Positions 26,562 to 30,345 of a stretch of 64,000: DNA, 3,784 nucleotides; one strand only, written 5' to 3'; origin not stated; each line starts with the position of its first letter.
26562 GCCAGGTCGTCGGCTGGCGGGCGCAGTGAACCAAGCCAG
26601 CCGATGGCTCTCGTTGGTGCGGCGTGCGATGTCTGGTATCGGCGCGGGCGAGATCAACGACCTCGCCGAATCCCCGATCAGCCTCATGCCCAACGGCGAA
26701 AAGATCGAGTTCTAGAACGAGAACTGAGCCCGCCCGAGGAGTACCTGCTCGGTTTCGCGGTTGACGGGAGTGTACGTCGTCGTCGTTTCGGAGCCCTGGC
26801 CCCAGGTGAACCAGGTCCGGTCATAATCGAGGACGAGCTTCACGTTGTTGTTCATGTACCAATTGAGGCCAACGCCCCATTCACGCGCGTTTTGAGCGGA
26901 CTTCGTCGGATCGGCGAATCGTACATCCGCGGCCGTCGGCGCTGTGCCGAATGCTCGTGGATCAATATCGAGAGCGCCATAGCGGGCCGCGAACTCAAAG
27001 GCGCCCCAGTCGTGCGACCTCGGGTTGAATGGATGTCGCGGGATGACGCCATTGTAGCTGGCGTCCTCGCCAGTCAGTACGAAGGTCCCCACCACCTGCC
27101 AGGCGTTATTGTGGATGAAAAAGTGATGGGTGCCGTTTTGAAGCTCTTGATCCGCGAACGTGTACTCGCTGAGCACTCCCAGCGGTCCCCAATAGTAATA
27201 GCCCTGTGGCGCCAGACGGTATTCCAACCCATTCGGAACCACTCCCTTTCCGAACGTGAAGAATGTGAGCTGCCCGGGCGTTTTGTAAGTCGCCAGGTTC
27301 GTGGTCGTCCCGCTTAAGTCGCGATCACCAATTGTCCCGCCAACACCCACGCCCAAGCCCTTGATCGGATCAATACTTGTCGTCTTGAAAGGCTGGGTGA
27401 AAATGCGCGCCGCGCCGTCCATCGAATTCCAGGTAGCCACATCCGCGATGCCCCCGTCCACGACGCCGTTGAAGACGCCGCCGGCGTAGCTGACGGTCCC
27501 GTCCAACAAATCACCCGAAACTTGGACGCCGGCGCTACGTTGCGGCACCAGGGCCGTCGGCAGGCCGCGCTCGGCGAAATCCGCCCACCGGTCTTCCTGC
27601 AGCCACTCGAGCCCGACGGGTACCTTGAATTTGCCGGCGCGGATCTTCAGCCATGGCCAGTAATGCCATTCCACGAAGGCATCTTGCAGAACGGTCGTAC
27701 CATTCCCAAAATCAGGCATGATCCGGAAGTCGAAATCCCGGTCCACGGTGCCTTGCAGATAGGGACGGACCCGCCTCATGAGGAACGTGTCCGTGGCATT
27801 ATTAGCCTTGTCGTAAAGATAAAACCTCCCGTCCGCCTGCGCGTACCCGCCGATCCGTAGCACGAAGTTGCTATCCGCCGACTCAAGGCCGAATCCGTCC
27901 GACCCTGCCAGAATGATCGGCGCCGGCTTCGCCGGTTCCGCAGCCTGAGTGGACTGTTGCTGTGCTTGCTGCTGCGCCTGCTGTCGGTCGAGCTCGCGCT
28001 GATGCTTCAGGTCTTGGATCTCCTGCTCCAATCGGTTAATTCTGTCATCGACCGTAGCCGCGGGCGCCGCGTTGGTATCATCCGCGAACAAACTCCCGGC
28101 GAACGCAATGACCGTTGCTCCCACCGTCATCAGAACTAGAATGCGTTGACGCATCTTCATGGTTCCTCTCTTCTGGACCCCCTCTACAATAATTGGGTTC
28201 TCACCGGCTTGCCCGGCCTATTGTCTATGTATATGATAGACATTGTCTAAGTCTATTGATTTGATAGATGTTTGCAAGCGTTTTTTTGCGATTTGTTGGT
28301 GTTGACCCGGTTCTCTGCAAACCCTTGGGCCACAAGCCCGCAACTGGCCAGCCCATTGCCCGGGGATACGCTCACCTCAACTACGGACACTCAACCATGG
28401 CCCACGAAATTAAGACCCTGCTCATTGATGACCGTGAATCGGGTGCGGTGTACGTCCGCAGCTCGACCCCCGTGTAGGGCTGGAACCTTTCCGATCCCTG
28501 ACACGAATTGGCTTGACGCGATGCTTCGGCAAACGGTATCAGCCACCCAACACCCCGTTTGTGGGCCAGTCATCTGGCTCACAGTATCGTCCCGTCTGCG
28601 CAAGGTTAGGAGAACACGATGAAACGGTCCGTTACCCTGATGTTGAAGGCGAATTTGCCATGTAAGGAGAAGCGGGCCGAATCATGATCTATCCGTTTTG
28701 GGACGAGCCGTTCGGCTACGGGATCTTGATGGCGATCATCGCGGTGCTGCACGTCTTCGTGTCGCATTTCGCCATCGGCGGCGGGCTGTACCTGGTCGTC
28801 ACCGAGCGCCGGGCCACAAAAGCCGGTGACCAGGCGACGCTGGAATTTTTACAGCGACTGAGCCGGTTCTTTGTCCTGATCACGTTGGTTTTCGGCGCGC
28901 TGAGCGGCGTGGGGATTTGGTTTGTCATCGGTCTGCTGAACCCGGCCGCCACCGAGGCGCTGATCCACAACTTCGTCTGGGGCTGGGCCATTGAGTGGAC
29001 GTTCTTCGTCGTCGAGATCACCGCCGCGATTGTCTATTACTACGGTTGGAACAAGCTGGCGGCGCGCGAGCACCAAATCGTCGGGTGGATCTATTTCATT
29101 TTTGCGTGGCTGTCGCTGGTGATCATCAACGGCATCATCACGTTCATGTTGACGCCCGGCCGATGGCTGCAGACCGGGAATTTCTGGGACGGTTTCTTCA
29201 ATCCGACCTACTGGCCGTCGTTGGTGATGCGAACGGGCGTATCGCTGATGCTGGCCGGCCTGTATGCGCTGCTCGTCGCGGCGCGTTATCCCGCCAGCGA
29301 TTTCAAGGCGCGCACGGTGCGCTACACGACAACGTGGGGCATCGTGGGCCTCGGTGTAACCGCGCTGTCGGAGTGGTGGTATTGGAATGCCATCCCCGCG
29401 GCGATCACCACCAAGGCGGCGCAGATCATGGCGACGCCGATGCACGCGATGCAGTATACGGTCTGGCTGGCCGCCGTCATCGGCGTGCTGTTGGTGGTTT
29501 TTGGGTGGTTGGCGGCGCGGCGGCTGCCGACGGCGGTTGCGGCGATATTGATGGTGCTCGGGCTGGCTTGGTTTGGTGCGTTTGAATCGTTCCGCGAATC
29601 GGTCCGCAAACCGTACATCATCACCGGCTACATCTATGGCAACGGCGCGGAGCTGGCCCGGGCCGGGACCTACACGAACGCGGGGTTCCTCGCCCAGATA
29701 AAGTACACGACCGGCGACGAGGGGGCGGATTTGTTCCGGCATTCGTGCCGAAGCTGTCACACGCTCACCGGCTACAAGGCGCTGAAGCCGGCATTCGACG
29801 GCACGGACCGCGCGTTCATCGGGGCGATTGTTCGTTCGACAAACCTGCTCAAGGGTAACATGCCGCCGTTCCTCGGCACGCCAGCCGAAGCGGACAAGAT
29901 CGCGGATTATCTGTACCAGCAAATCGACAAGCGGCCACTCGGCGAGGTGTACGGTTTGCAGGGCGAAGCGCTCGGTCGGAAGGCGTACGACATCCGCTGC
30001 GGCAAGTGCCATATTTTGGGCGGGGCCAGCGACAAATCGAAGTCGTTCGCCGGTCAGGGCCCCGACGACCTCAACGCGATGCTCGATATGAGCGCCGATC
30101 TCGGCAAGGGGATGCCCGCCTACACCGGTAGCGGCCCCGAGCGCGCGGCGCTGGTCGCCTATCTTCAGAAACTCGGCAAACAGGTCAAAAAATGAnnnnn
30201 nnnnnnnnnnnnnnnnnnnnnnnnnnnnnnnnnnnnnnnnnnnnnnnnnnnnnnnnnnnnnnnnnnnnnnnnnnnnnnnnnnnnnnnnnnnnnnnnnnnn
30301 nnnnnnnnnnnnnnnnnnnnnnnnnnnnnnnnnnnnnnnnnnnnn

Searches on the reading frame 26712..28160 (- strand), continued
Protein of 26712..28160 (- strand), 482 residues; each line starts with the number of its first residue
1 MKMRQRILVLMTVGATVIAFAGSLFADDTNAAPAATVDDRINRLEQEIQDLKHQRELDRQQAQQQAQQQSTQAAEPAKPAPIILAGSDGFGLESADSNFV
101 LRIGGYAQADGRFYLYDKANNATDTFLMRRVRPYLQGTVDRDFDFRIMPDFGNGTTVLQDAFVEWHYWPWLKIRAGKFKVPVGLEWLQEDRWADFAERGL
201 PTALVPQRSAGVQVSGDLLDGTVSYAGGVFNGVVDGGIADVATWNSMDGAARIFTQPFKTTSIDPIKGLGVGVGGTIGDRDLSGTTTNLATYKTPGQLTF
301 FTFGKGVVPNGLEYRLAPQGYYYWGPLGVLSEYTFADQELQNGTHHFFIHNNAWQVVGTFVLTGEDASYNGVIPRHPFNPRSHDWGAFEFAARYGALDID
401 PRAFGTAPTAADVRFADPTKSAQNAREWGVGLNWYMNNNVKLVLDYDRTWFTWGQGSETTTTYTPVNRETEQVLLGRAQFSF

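Call 55: find_encoding_contigs(protein=P0215, flank=10000, max_places=1)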
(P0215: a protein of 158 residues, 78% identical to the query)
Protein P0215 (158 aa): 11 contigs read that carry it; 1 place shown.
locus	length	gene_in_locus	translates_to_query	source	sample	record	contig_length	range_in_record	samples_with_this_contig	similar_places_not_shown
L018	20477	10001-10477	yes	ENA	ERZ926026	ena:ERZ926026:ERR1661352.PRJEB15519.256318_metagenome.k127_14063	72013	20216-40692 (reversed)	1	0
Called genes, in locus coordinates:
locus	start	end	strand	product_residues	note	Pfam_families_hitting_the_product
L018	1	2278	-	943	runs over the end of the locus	PF02463:SMC_N (faint), PF13191:AAA_16 (faint), PF13304:AAA_21 (faint), PF13476:AAA_23 (faint), PF13555:AAA_29 (faint), PF17760:UvrA_inter, PF17755:UvrA_DNA-bind, PF00005:ABC_tran (weak), +1 more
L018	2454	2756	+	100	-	-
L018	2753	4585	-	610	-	PF00664:ABC_membrane, PF00005:ABC_tran, PF02463:SMC_N (faint)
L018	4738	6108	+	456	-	PF07396:Porin_O_P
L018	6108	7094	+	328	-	PF13416:SBP_bac_8, PF01547:SBP_bac_1, PF13531:SBP_bac_11, PF13343:SBP_bac_6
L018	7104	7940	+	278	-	PF00528:BPD_transp_1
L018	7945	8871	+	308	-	PF00528:BPD_transp_1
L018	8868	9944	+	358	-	PF02463:SMC_N (faint), PF00005:ABC_tran, PF13304:AAA_21 (faint), PF08402:TOBE_2 (faint), PF17850:CysA_C_terminal (weak), PF12857:TOBE_3, PF03459:TOBE (weak)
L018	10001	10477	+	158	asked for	PF02082:Rrf2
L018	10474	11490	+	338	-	PF13379:NMT1_2, PF09084:NMT1, PF12974:Phosphonate-bd (weak)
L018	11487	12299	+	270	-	PF00005:ABC_tran, PF13304:AAA_21 (faint)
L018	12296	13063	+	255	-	PF00528:BPD_transp_1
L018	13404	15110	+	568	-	PF00041:fn3, PF25059:FN3_DSCAM-DSCAML_C (faint), PF25788:Ig_Rha78A_N (faint), PF00041:fn3 (weak)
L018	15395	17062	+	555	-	PF01108:Tissue_fac (faint), PF00041:fn3, PF16656:Pur_ac_phosph_N (faint), PF00041:fn3 (weak), PF25059:FN3_DSCAM-DSCAML_C (weak)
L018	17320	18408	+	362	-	-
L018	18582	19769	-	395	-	PF00155:Aminotran_1_2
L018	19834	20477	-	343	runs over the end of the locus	PF08240:ADH_N, PF16912:Glu_dehyd_C, PF00107:ADH_zinc_N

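Call 56: find_encoding_contigs(protein=P0235, flank=10000, max_places=1)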
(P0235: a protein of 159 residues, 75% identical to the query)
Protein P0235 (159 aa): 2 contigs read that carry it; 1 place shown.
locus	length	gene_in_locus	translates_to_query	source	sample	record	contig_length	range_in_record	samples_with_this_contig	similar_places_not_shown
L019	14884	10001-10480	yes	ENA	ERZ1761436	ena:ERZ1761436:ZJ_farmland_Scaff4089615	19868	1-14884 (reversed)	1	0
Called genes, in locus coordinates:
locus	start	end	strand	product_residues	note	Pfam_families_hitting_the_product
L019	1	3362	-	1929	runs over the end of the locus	PF20148:DUF6531, PF05593:RHS_repeat (faint), PF25023:TEN_YD-shell (weak), PF19266:CIS_tube (faint), PF06841:Phage_T4_gp19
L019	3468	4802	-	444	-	PF01408:GFO_IDH_MocA, PF19051:GFO_IDH_MocA_C2, PF22725:GFO_IDH_MocA_C3 (faint)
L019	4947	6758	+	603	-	PF03417:AAT (faint)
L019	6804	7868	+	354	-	PF00903:Glyoxalase, PF13669:Glyoxalase_4 (weak), PF06439:3keto-disac_hyd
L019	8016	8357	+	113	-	-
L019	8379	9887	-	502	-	-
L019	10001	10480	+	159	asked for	PF02082:Rrf2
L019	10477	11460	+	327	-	PF13379:NMT1_2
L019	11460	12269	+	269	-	PF00005:ABC_tran, PF13304:AAA_21 (faint)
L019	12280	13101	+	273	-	PF00528:BPD_transp_1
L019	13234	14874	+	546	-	PF13174:TPR_6 (faint), PF00515:TPR_1 (faint), PF13181:TPR_8 (faint), PF07719:TPR_2 (weak), PF13432:TPR_16, PF13414:TPR_11 (weak), PF14559:TPR_19, PF07607:DUF1570, +5 more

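Call 62: search_solved_structures(query=window:26712-28160:-, max_evalue=0.01, show_alignments=1)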
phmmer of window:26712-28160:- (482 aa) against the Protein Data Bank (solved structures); distinct sequences matched with E-value up to 0.01: 0.

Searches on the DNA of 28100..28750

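Call 49: search_rna_families(source=window, start=28100, end=28750, threshold=evalue, max_evalue=1)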
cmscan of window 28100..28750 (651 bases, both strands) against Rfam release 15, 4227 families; matches with E-value up to 1: 1.
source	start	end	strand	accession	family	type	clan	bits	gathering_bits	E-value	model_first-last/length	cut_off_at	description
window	28472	28507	-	RF03092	Ocean-VII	Gene; sRNA;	-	13.4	53.5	0.42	1-41/41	no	Ocean-VII RNA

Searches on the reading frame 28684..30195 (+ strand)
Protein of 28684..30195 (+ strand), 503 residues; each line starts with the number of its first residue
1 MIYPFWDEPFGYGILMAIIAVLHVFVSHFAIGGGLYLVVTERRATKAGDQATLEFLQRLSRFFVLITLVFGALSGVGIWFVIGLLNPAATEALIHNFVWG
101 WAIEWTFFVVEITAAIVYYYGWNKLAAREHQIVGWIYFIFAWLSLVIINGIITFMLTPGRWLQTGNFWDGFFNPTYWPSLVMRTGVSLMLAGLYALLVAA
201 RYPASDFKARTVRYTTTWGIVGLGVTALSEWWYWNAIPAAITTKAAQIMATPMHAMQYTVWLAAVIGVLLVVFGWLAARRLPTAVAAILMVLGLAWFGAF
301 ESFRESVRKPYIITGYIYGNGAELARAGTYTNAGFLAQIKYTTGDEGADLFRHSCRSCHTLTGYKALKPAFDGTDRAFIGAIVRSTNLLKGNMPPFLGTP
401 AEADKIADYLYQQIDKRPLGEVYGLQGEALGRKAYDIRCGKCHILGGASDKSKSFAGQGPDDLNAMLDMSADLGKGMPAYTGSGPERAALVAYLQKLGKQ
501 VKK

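Call 5: search_protein_families(library=pfam, proteins=[window:28684-30195:+], max_evalue=0.001)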
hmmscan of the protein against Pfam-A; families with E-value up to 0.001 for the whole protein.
window:28684-30195:+ (503 aa): 3 families
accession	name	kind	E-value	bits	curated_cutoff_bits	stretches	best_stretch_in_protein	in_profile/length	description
PF13442.11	Cytochrome_CBB3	-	8.9e-16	58.4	27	2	344-410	3-68/68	Cytochrome C oxidase, cbb3-type, subunit III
PF01654.22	Cyt_bd_oxida_I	-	1.6e-11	43.9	26.2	1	15-226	5-226/418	Cytochrome bd terminal oxidase subunit I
PF00034.26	Cytochrom_C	-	1.2e-05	26.9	21.3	0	346-386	3-49/90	Cytochrome c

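Call 6: search_protein_families(library=ncbifam, proteins=[window:28684-30195:+], max_evalue=0.001)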
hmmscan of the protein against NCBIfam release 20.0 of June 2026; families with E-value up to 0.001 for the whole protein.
window:28684-30195:+ (503 aa): 1 family
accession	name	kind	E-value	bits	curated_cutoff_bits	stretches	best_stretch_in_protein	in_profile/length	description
NF045773.1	cytochro_C550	exception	0.00025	21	125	1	342-411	47-117/118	cytochrome c550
